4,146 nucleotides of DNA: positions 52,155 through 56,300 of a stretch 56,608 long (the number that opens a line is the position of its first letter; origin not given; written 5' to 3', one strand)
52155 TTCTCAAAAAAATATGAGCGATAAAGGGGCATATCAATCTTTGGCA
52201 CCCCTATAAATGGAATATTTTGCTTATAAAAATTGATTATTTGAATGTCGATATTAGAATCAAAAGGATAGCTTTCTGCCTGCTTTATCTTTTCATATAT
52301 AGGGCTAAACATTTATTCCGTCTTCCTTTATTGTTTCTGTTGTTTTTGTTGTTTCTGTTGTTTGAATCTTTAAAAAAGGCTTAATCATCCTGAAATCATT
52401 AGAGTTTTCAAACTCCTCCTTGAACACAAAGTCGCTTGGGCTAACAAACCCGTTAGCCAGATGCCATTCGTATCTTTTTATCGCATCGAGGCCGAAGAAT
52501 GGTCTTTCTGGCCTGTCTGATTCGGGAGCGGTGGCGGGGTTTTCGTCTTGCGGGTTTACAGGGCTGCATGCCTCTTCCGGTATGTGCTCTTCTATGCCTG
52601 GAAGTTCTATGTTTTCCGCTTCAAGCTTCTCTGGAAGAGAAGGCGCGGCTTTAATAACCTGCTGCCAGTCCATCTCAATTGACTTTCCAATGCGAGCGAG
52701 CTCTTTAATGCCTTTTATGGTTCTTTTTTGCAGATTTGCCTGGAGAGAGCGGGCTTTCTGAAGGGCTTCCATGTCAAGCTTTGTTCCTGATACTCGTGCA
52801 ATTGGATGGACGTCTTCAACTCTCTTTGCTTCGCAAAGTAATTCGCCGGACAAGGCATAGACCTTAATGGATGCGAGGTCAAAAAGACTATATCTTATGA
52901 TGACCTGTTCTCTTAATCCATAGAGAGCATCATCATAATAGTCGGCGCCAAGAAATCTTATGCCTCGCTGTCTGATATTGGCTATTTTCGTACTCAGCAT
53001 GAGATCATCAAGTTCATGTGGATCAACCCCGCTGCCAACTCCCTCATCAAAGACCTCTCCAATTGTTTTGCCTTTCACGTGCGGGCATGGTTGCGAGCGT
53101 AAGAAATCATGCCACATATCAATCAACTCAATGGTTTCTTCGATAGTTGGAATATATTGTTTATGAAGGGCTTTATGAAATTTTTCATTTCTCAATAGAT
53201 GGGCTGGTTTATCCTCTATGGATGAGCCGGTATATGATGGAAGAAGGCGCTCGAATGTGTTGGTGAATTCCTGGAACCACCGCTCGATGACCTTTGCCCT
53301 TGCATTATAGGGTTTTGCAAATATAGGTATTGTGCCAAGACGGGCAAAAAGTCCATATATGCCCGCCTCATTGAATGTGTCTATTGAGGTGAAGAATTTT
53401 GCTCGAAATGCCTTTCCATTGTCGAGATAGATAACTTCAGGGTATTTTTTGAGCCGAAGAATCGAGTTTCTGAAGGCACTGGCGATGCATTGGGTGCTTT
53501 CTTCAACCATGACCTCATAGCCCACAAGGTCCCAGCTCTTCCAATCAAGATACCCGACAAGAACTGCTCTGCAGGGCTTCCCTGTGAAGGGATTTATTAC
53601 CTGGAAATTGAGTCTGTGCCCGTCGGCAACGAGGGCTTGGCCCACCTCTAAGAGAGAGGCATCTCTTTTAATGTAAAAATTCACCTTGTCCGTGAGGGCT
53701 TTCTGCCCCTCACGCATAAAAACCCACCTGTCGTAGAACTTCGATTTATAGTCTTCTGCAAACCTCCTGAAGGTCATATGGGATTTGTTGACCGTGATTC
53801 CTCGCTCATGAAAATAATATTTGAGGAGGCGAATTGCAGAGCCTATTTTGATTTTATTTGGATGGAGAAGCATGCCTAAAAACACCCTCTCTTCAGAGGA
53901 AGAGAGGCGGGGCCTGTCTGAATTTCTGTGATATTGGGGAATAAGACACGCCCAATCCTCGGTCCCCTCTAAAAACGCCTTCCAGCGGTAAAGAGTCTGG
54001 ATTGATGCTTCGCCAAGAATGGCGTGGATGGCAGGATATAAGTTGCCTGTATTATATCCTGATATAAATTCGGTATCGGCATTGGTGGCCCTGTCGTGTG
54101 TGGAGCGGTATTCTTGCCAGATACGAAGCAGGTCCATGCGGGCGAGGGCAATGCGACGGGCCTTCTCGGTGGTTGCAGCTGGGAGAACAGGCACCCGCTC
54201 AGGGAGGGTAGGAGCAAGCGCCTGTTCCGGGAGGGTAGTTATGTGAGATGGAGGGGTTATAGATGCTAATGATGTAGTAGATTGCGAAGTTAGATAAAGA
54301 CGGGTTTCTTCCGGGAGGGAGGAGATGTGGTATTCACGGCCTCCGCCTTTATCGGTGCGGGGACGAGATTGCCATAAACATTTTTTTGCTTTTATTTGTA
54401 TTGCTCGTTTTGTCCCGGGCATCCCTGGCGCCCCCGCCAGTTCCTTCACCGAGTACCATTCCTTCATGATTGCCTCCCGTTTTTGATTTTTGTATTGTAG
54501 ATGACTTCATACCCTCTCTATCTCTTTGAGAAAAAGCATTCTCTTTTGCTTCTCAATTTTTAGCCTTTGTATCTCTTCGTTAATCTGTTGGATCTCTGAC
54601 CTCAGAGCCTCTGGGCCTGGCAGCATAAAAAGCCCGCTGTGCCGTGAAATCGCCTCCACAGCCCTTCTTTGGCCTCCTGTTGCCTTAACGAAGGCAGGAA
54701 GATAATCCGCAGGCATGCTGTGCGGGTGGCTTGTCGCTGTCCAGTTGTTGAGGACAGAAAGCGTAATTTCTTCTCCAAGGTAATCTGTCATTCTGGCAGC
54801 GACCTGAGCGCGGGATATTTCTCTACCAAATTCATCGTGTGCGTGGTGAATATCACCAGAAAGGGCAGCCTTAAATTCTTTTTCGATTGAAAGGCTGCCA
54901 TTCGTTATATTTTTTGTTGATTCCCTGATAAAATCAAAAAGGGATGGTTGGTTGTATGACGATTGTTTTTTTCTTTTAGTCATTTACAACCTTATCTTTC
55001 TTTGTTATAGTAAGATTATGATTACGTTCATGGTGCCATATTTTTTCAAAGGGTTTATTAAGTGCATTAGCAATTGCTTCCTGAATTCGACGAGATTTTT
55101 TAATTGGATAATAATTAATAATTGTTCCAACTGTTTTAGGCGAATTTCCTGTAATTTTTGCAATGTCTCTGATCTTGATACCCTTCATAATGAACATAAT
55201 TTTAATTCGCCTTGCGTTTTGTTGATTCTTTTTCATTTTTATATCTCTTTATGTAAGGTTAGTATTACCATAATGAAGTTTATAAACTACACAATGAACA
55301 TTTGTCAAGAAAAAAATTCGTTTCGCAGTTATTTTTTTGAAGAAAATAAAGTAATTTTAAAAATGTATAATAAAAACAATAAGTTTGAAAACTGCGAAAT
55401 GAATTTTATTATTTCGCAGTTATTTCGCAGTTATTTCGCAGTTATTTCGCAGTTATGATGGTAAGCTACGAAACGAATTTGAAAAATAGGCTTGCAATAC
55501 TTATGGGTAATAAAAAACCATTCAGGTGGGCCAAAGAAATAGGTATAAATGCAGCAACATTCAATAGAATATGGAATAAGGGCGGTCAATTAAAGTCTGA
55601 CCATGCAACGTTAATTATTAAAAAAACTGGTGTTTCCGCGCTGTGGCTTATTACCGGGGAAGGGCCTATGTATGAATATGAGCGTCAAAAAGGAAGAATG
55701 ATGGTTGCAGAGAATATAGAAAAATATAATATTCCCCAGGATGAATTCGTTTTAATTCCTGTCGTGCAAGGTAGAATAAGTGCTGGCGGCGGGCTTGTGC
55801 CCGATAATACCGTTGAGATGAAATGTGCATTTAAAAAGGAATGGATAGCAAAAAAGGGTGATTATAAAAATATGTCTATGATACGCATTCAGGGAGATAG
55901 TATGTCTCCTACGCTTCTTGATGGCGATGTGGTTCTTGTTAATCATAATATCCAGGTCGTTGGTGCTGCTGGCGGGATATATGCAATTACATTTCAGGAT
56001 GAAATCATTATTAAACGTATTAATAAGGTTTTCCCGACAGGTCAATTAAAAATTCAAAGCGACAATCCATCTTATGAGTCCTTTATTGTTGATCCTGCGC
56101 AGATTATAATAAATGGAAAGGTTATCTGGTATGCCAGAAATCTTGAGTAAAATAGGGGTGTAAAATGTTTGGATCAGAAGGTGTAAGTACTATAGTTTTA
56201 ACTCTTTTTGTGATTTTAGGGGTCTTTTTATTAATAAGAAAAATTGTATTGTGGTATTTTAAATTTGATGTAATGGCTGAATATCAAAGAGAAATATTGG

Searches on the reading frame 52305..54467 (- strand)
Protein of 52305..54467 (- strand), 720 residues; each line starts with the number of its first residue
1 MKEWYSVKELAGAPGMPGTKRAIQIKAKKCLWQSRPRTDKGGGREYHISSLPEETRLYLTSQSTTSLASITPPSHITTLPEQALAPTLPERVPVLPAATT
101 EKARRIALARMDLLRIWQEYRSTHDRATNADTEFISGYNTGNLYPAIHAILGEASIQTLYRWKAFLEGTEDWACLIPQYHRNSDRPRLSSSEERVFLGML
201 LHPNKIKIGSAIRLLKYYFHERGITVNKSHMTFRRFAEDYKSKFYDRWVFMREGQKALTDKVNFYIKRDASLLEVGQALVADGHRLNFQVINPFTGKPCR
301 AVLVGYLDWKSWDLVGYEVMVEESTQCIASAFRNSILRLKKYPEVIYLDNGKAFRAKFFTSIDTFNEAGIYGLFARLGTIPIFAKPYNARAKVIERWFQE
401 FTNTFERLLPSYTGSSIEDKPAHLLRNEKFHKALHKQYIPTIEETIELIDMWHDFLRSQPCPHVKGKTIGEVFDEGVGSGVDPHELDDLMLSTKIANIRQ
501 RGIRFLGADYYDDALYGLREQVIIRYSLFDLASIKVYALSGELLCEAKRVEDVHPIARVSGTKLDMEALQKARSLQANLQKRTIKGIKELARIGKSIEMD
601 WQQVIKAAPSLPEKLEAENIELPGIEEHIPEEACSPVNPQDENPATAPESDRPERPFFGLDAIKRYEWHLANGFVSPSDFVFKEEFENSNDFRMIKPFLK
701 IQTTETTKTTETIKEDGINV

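Call 73: search_protein_families(library=pfam, proteins=[window:52305-54467:-], max_evalue=0.001)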
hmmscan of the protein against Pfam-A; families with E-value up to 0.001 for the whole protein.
window:52305-54467:- (720 aa): 2 families
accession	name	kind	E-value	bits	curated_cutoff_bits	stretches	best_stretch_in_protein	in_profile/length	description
PF09299.17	Mu-transpos_C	-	7.2e-12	45.6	21.7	1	487-546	1-61/61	Mu transposase, C-terminal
PF02316.22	HTH_Tnp_Mu_1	-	4.6e-11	43.6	23.3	1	8-69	1-64/134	Mu DNA-binding domain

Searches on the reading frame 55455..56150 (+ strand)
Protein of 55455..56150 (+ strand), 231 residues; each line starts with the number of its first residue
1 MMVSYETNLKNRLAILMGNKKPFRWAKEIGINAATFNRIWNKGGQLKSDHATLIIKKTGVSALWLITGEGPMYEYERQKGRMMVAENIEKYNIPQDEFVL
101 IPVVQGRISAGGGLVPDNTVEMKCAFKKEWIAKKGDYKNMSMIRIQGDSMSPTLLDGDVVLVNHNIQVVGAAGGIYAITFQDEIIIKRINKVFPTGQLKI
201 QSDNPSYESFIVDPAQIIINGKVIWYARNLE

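Call 73: search_protein_families(library=pfam, proteins=[window:55455-56150:+], max_evalue=0.001)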
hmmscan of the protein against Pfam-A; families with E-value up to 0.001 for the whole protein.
window:55455-56150:+ (231 aa): 1 family
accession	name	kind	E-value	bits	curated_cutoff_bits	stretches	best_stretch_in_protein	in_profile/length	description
PF00717.28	Peptidase_S24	-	3.8e-21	75.4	23.3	1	102-224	1-116/116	Peptidase S24-like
